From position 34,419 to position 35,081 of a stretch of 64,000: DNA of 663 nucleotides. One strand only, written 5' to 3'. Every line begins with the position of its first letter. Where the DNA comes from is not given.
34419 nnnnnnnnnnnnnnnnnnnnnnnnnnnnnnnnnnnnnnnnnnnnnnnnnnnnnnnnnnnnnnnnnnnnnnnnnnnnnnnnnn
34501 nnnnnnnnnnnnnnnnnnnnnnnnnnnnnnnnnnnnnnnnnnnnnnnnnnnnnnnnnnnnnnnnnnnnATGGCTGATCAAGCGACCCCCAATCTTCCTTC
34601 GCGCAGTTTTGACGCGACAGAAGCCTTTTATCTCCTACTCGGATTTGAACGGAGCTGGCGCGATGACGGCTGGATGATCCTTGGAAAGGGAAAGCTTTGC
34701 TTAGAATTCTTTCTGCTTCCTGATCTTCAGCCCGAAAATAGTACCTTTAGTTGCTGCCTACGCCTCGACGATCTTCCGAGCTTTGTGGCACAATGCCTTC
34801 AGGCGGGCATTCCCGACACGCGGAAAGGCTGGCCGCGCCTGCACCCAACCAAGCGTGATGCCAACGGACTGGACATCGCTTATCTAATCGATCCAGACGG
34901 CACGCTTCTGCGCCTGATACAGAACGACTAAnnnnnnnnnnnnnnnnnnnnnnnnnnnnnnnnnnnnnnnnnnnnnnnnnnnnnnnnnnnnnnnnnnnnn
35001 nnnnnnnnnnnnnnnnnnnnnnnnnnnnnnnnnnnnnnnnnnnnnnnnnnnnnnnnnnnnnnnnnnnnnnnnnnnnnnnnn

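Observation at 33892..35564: Chromosomal ble-trpF junction mirroring the blaNDM/Tn125 context, without the beta-lactamase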

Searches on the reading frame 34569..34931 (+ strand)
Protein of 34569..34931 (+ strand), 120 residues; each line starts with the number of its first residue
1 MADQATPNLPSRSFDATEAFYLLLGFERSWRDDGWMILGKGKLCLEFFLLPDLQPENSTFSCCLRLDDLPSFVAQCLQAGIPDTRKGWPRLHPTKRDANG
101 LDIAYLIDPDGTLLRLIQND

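Call 3: search_protein_families(library=pfam, proteins=[window:34569-34931:+])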
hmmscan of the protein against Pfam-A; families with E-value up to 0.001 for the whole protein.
window:34569-34931:+ (120 aa): 0 families

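Call 4: search_dna_similar(query=window:34569-34931:+, collection=plasmids, mode=protein, max_rows=30, rows=spread)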
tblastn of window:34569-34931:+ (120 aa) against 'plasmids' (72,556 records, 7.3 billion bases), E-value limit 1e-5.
Records with a match: 2200; places in all: 2295; records where one place covers at least 80% of the query: 1996.
Best place of each record, by identity: 60-80% 2165; <60% 35.
By first word of the organism name: Escherichia 864; Klebsiella 693; Enterobacter 167; Acinetobacter 98; Citrobacter 78; Salmonella 74; Providencia 72; Proteus 22; Pseudomonas 21; Raoultella 21; and 26 more.
By predicted mobility (MOB-suite, as given by PLSDB): conjugative 1786; non-mobilizable 251; mobilizable 163.
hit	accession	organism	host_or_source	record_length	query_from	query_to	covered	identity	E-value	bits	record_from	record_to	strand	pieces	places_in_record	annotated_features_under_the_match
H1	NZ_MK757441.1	Alcaligenes faecalis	feces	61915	1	119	99%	61.3%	2e-40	149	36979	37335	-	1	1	BRP(MBL): Bleomycin resistant protein | ble: bleomycin binding protein Ble-MBL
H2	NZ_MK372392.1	Escherichia coli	Homo sapiens,urine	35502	1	119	99%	61.3%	8e-40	147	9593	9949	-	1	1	ble: bleomycin binding protein Ble-MBL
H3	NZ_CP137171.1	Citrobacter portucalensis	Homo sapiens,urine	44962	1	119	99%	61.3%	8e-40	147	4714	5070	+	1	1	ble: bleomycin binding protein Ble-MBL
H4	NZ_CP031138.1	Escherichia coli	human,biological fluid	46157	1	119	99%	61.3%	8e-40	147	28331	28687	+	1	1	ble: bleomycin binding protein Ble-MBL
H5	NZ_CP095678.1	Serratia marcescens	Homo sapiens,Pure culture one microbial ...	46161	1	119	99%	61.3%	8e-40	147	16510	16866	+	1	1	ble: bleomycin binding protein Ble-MBL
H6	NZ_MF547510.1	Escherichia coli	-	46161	1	119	99%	61.3%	8e-40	147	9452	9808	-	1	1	ble: bleomycin binding protein Ble-MBL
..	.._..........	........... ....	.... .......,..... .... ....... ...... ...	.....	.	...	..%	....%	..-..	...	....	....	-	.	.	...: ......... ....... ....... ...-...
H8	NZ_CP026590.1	Klebsiella pneumoniae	-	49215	1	119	99%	61.3%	8e-40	147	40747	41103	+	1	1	ble: bleomycin binding protein Ble-MBL | BRP(MBL): Bleomycin resistant protein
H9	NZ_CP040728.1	Klebsiella pneumoniae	Homo sapiens,rectal swab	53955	1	119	99%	61.3%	8e-40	147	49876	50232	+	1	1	ble: bleomycin binding protein Ble-MBL | BRP(MBL): Bleomycin resistant protein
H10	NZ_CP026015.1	Klebsiella variicola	Homo sapiens,cell culture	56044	1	119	99%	61.3%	8e-40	147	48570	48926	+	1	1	ble: bleomycin binding protein Ble-MBL | BRP(MBL): Bleomycin resistant protein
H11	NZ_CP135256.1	Enterobacter chuandaensis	Homo sapiens,anal swab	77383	1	119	99%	61.3%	8e-40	147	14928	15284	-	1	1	BRP(MBL): Bleomycin resistant protein | ble: bleomycin binding protein Ble-MBL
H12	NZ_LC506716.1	Klebsiella pneumoniae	Homo sapiens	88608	1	119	99%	61.3%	8e-40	147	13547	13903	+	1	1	ble: bleomycin binding protein Ble-MBL | BRP(MBL): Bleomycin resistant protein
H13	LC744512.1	Escherichia coli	-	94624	1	119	99%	61.3%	8e-40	147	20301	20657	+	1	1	bleomycin resistance protein | ble: bleomycin binding protein Ble-MBL | BRP(MBL): Bleomycin resistant protein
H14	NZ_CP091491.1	Enterobacter cloacae complex sp. ECL411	cell culture,urine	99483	1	119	99%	61.3%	8e-40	147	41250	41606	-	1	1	BRP(MBL): Bleomycin resistant protein | ble: bleomycin binding protein Ble-MBL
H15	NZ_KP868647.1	Enterobacter cloacae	-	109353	1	119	99%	61.3%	8e-40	147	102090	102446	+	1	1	ble: bleomycin binding protein Ble-MBL | BRP(MBL): Bleomycin resistant protein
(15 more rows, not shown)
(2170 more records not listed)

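Call 5: get_annotated_region(hit=H4, flank=6000)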
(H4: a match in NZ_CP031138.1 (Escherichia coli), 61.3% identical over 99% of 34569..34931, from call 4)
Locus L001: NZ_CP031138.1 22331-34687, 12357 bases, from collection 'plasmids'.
description: Escherichia coli strain CFSAN064035 plasmid pGMI17-003_4, complete sequence
organism: Escherichia coli (NCBI taxid 562)
taxonomy: Bacteria; Pseudomonadota; Gammaproteobacteria; Enterobacterales; Enterobacteriaceae; Escherichia; Escherichia coli
host: -; source: human,biological fluid; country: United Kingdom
typing (MOB-suite, as given by PLSDB): conjugative; replicon IncX3; relaxase MOBP; mating-pair formation MPF_T
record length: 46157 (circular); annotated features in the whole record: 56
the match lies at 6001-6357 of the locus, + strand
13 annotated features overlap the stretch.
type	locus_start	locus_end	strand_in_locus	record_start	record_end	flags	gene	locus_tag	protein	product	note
CDS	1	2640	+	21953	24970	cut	-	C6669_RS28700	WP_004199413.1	Tn3-like element IS3000 family transposase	GO:0006313 - DNA transposition [Evidence IEA]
CDS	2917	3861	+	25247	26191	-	-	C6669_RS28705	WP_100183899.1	IS30 family transposase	-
CDS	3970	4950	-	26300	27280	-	-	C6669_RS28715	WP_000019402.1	IS5-like element IS5 family transposase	GO:0006313 - DNA transposition [Evidence IEA]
CDS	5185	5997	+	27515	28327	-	-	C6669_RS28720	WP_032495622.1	subclass B1 metallo-beta-lactamase NDM-7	-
predicted_resistance_gene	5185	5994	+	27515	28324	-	blaNDM-7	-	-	subclass B1 metallo-beta-lactamase NDM-7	predicted by amrfinderplus; class BETA-LACTAM; identity 100.0%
predicted_resistance_gene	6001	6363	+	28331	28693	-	ble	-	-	bleomycin binding protein Ble-MBL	predicted by amrfinderplus; class BLEOMYCIN; identity 100.0%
CDS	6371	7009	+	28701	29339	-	-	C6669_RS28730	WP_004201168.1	phosphoribosylanthranilate isomerase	GO:0000162 - tryptophan biosynthetic process [Evidence IEA]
CDS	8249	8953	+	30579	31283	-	-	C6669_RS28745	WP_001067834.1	IS6-like element IS26 family transposase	GO:0006313 - DNA transposition [Evidence IEA]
CDS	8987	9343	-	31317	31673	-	-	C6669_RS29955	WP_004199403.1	S24 family peptidase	-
CDS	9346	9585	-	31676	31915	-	-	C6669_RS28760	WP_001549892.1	hypothetical protein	-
CDS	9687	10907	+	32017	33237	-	-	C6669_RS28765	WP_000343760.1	ISL3-like element ISKox3 family transposase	GO:0006313 - DNA transposition [Evidence IEA]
CDS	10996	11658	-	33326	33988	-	-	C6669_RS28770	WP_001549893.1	recombinase family protein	GO:0006310 - DNA recombination [Evidence IEA]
CDS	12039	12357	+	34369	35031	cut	-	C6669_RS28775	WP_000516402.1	division plane positioning ATPase MipZ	-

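Call 8: find_related_loci(query=window:34569-34931:+, collection=genome_contigs, flank=6000)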
Query window:34569-34931:+ (120 aa) in genome_contigs; peptide patterns used: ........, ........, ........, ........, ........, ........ (x = any residue, [..] = any of these).
222 stretches matched a pattern; 66 encode a relative of the query (tblastn E <= 1e-3); 66 distinct loci.
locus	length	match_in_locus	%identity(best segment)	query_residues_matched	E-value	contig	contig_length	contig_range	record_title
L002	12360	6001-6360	92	1-120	1e-71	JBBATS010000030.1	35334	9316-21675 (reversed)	MAG: Chakrabartia sp. isolate EUL_277 ctg30-EUL_277, whole genome shotgun sequence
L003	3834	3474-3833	88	1-120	1e-67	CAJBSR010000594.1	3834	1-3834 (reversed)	MAG: uncultured Sphingomonadales bacterium isolate Loc090721-4m_bin-0453 genome assembly, contig: bin-0453:594/594, whol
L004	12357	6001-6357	64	1-119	3e-49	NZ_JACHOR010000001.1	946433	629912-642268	Brevundimonas variabilis strain DSM 4737 Ga0373203_01, whole genome shotgun sequence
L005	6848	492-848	63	1-119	1e-48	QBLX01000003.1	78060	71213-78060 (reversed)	MAG: Alphaproteobacteria bacterium isolate ULC165bin2 scaffold3_size78060, whole genome shotgun sequence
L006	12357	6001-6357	64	1-119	1e-48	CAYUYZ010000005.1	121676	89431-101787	MAG TPA_asm: uncultured Stakelama sp. isolate SRP287051_co2_108 genome assembly, contig: NODE_308_length_121676_cov_40.3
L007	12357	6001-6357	64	1-119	2e-48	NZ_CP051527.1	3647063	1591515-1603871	MAG: Sphingopyxis sp. isolate AFA_KM1/D3b chromosome, complete genome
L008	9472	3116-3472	63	1-119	2e-48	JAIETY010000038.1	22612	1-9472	MAG: Sphingomonas sp. isolate time.spades.CONCOCT.2.5kb_086 c_000000000034, whole genome shotgun sequence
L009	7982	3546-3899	64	2-119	9e-48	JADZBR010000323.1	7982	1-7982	MAG: Caulobacteraceae bacterium isolate SJ683 c_000001541531, whole genome shotgun sequence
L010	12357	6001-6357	63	1-119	8e-48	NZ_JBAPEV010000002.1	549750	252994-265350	Sphingomonas aquatica strain LMG 28596 NODE_2_length_549750_cov_284.401752, whole genome shotgun sequence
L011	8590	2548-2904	62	1-119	1e-47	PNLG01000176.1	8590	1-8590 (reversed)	MAG: Sphingomonas sp. isolate DS3.010 DS3_1002484_8590, whole genome shotgun sequence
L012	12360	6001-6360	64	1-120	2e-47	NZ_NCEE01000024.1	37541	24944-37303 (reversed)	MAG: Sphingomonas sp. 32-62-10 04302015_32_scaffold_328, whole genome shotgun sequence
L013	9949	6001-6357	62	1-119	3e-47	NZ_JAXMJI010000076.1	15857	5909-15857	MAG: Allopontixanthobacter sp. isolate G7_metabat.bin.23 k141_277401, whole genome shotgun sequence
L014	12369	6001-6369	63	1-119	4e-47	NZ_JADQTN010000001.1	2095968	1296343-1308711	Pontixanthobacter sp. CEM42 contig1, whole genome shotgun sequence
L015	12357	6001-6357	65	1-120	5e-47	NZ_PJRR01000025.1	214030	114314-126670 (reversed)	Caulobacter vibrioides strain DSM 9893 CVUC25, whole genome shotgun sequence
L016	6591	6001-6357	64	1-119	5e-47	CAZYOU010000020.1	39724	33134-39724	MAG TPA_asm: uncultured Stakelama sp. isolate SRP287051_co2_112 genome assembly, contig: NODE_2192_length_39724_cov_13.2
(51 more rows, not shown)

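Call 22: find_homologous_proteins(query=L001:6371-7009:+, max_evalue=1e-30)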
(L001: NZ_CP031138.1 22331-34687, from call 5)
Query L001:6371-7009:+ (212 aa): 7380 proteins with E <= 1e-30 among 8000 candidates; the best 120 are listed.
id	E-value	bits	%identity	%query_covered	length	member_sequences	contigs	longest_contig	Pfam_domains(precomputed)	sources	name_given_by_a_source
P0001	2.6e-127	440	100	100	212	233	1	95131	PF00697.29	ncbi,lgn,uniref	ncbi:phosphoribosylanthranilate isomerase [Klebsiella pneumoniae]|uniref:phosphoribosylanthranilate 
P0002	2.1e-126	437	99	100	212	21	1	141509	PF00697.29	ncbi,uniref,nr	ncbi:phosphoribosylanthranilate isomerase [Klebsiella pneumoniae]|uniref:phosphoribosylanthranilate 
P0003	5.9e-112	390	99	91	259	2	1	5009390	PF00893.26,PF00697.29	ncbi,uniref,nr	ncbi:N-(5'-phosphoribosyl)anthranilate isomerase [Escherichia coli]|uniref:phosphoribosylanthranilat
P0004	8.3e-107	373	100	85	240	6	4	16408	PF00697.29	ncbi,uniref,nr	ncbi:phosphoribosylanthranilate isomerase [Escherichia coli]|uniref:phosphoribosylanthranilate isome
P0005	3.8e-106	371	97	90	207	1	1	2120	PF00697.29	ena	-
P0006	1.4e-105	369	92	92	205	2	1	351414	PF00697.29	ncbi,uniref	ncbi:phosphoribosylanthranilate isomerase [Raoultella planticola]|uniref:phosphoribosylanthranilate 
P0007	1.2e-103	363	100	83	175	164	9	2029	PF00697.29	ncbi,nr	ncbi:phosphoribosylanthranilate isomerase, partial [Klebsiella pneumoniae]|nr:phosphoribosylanthrani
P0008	4.5e-102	358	85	100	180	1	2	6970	PF00697.29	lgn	-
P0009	1.5e-97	343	89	87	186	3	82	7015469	PF00697.29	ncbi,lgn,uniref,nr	ncbi:phosphoribosylanthranilate isomerase [Pseudomonas aeruginosa]|uniref:N-(5'-phosphoribosyl)anthr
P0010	9.5e-96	337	85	94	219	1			PF00697.29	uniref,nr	uniref:N-(5'-phosphoribosyl)anthranilate isomerase n=1 Tax=Proteus mirabilis TaxID=584 RepID=A0A0B4Z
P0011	1.7e-95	336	100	76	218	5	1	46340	PF00697.29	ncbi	-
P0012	1.2e-94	334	99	77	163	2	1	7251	PF00697.29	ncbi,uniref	ncbi:phosphoribosylanthranilate isomerase, partial [Escherichia coli]|uniref:phosphoribosylanthranil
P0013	1.7e-94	333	95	82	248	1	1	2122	PF00697.29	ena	-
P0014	5.3e-91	322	73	100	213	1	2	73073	PF00697.29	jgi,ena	jgi:Phosphoribosylanthranilate isomerase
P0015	7.7e-91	321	73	99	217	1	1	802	PF00697.29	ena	-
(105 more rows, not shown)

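Call 23: find_related_loci(query=L001:6371-7009:+, collection=genome_contigs, flank=7000)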
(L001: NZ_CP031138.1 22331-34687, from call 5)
Query L001:6371-7009:+ (212 aa) in genome_contigs; peptide patterns used: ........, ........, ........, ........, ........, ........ (x = any residue, [..] = any of these).
600 stretches matched a pattern (row limit reached: there are more); 155 encode a relative of the query (tblastn E <= 1e-3); the best 80 are kept; 80 distinct loci.
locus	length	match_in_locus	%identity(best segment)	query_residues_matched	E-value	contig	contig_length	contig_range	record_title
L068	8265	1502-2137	100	1-212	4e-135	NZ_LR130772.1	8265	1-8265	Acinetobacter ihumii strain Marseille-P8049, whole genome shotgun sequence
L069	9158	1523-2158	100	1-212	4e-135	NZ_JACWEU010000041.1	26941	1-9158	Acinetobacter lwoffii strain SU1904 scaffold_40, whole genome shotgun sequence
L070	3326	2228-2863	100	1-212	9e-140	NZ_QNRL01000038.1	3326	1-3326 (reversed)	Pseudocitrobacter faecalis strain DSM 27453 Ga0244571_138, whole genome shotgun sequence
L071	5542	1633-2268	100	1-212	1e-135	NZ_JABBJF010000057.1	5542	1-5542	Kluyvera sichuanensis strain 090646 contig00057, whole genome shotgun sequence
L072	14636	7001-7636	100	1-212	4e-135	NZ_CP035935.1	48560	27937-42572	Acinetobacter cumulans strain WCHAc060092 plasmid pNDM1_060092, complete sequence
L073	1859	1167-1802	100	1-212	4e-145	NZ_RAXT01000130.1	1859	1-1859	Acinetobacter rongchengensis strain WCHAc060115 130, whole genome shotgun sequence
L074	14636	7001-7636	100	1-212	1e-134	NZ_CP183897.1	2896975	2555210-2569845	Acinetobacter towneri strain M10_NDM chromosome, complete genome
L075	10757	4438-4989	89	1-184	1e-92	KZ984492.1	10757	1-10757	Comamonas testosteroni strain SWCO2 genomic scaffold Scaffold54, whole genome shotgun sequence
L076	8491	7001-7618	72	5-210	8e-93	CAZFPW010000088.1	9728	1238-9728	MAG TPA_asm: uncultured Novosphingobium sp. isolate SRP344714_co1_19 genome assembly, contig: NODE_12611_length_9728_cov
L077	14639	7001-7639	70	1-212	5e-91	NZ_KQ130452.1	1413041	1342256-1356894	Novosphingobium barchaimii LL02 25411_scaffold_01, whole genome shotgun sequence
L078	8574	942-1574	70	1-210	4e-91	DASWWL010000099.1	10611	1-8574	MAG TPA_asm: Novosphingobium sp. isolate SMAG_U3655 k141_856470, whole genome shotgun sequence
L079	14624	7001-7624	70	3-210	1e-90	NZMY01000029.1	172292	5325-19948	MAG: Croceicoccus sp. isolate EAC98 MHASMcontig_732053, whole genome shotgun sequence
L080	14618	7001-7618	74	5-210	7e-91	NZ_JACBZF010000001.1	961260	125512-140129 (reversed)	Novosphingobium marinum strain DSM 29043 Ga0373347_01, whole genome shotgun sequence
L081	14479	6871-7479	71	4-206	8e-91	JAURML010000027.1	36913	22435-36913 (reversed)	MAG: Caenibius sp. isolate SFB_Oligo_Co_34 k141_446841, whole genome shotgun sequence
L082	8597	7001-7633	70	1-210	3e-90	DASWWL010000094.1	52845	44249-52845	MAG TPA_asm: Novosphingobium sp. isolate SMAG_U3655 k141_18643, whole genome shotgun sequence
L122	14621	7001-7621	66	4-210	4e-83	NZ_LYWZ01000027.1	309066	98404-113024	Croceicoccus mobilis strain Ery22 Ery22_C27, whole genome shotgun sequence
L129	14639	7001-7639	67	1-210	2e-82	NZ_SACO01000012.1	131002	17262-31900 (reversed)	Novosphingobium umbonatum strain FSY-9 NODE_12_length_131002_cov_97, whole genome shotgun sequence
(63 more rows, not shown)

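Call 38: find_related_loci(query=A1, collection=genome_contigs, flank=5000)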
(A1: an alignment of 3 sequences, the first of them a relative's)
Query A1 (270 aa) in genome_contigs; peptide patterns used: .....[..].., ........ (x = any residue, [..] = any of these).
90 stretches matched a pattern; 35 encode a relative of the query (tblastn E <= 1e-3); 35 distinct loci.
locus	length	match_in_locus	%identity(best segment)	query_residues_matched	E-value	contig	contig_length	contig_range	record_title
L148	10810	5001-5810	99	1-270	0e+0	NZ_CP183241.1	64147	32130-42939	Acinetobacter sp. A2 plasmid p2-blaNDM-1, complete sequence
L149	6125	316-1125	99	1-270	0e+0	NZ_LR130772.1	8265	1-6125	Acinetobacter ihumii strain Marseille-P8049, whole genome shotgun sequence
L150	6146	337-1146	99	1-270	0e+0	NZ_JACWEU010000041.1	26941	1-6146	Acinetobacter lwoffii strain SU1904 scaffold_40, whole genome shotgun sequence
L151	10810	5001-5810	99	1-270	0e+0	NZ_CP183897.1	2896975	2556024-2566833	Acinetobacter towneri strain M10_NDM chromosome, complete genome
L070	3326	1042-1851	99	1-270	0e+0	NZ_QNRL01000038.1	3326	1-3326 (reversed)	Pseudocitrobacter faecalis strain DSM 27453 Ga0244571_138, whole genome shotgun sequence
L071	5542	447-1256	99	1-270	0e+0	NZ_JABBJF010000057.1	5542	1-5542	Kluyvera sichuanensis strain 090646 contig00057, whole genome shotgun sequence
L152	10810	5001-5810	99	1-270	0e+0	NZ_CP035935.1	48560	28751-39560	Acinetobacter cumulans strain WCHAc060092 plasmid pNDM1_060092, complete sequence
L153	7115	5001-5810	99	1-270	0e+0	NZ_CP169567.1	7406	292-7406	Providencia sp. SKLX146130 plasmid p146130-7k, complete sequence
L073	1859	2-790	99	8-270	0e+0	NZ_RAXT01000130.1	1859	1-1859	Acinetobacter rongchengensis strain WCHAc060115 130, whole genome shotgun sequence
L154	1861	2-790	99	8-270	0e+0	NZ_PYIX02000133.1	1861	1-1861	Acinetobacter sichuanensis strain WCHAc060041 133, whole genome shotgun sequence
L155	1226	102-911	94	1-270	0e+0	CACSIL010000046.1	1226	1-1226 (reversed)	Halioglobus japonicus isolate BC5_1 genome assembly, contig: BC5_1_contig_50, whole genome shotgun sequence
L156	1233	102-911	94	1-270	3e-180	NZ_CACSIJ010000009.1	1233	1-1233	Zhongshania aliphaticivorans isolate BC9_2A, whole genome shotgun sequence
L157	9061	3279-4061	86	10-270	6e-149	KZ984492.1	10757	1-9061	Comamonas testosteroni strain SWCO2 genomic scaffold Scaffold54, whole genome shotgun sequence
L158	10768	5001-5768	57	16-269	4e-94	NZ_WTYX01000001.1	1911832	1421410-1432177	Pontixanthobacter aquaemixtae strain KCTC 52763 NODE_1_length_1911832, whole genome shotgun sequence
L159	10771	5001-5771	58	18-269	7e-94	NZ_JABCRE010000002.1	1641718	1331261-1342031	Pontixanthobacter rizhaonensis strain RZ02 NODE_2, whole genome shotgun sequence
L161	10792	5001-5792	55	3-270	2e-91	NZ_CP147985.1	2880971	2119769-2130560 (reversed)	Parerythrobacter aurantius strain 1C24 chromosome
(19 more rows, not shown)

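Call 49: search_protein_families(library=ncbifam, proteins=[window:34569-34931:+, L001:6001-6363:+, L014:5209-5997:+, L161:4186-4545:+], max_evalue=0.01)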
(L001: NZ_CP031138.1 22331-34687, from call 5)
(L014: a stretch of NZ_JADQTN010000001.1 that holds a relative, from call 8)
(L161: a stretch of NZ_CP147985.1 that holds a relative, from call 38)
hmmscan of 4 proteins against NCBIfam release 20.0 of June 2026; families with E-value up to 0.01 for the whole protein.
window:34569-34931:+ (120 aa): 2 families
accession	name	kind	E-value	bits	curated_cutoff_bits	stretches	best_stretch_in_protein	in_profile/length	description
NF000005.4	ble_BLMT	exception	1.8e-46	157.1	210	1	3-119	1-117/117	BLMT family bleomycin binding protein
NF012202.0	ble_MBL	exception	2.2e-45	153.7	250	1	1-119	1-119/121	bleomycin binding protein Ble-MBL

L001:6001-6363:+ (121 aa): 2 families
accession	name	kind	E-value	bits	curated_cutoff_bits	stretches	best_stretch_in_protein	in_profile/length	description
NF012202.0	ble_MBL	exception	4.4e-86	285.1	250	1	1-121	1-121/121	bleomycin binding protein Ble-MBL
NF000005.4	ble_BLMT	exception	4.9e-46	155.7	210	1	3-119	1-117/117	BLMT family bleomycin binding protein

L014:5209-5997:+ (262 aa): 57 families (the best 25 are shown)
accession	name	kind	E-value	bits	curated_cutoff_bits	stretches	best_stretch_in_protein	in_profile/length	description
NF000259.2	blaNDM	exception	4.1e-99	331.1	580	1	6-261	15-268/270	NDM family subclass B1 metallo-beta-lactamase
NF033736.2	blaAFM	exception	2.1e-97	325.4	590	1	6-261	12-265/267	AFM family subclass B1 metallo-beta-lactamase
NF033088.2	bla_subclass_B1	equivalog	9.7e-65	218.2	200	1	41-260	5-217/217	subclass B1 metallo-beta-lactamase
NF000437.2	blaFIM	exception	7.1e-57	193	590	1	41-260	40-254/262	FIM family subclass B1 metallo-beta-lactamase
NF047975.1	blaPYX_B1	exception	2.8e-49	167.7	473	1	3-257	3-242/245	PYX family subclass B1 metallo-beta-lactamase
NF047974.1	blaCOR_B1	exception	2.3e-47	161.3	450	1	39-257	34-241/245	COR family subclass B1 metallo-beta-lactamase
NF012145.1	blaDIM_SIM_IMP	exception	2.7e-44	151.4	288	1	42-259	1-207/209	DIM/SIM/IMP family subclass B1 metallo-beta-lactamase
NF047964.1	blaMYX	exception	5.2e-44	150.5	520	1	41-247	52-248/261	MYX family subclass B1 metallo-beta-lactamase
NF012100.0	blaVIM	exception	5.6e-38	130.8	500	1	40-258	42-255/266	VIM family subclass B1 metallo-beta-lactamase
NF000443.2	blaTMB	exception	3.5e-37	128.1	550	1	41-260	23-234/245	TMB family subclass B1 metallo-beta-lactamase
NF045731.1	blaDYB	exception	2.1e-35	122.2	550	1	46-260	36-244/250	DYB family subclass B1 metallo-beta-lactamase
NF000445.2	blaDIM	exception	2.3e-35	122.3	560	1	41-260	24-235/251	DIM family subclass B1 metallo-beta-lactamase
NF000322.2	blaCcrA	exception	3.2e-35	121.9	550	1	35-255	21-235/249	CfiA family subclass B1 metallo-beta-lactamase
NF012147.1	blaIMP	exception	1.2e-34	119.6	460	1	39-258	22-230/245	IMP family subclass B1 metallo-beta-lactamase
NF033584.1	blaPST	exception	1.6e-34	119.3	525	1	40-259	24-235/242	PST family subclass B1 metallo-beta-lactamase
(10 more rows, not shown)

L161:4186-4545:+ (120 aa): 2 families
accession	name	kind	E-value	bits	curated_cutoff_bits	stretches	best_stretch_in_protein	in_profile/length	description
NF012202.0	ble_MBL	exception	1.1e-62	209.5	250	1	1-119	1-119/121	bleomycin binding protein Ble-MBL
NF000005.4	ble_BLMT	exception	5e-50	168.6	210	1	3-119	1-117/117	BLMT family bleomycin binding protein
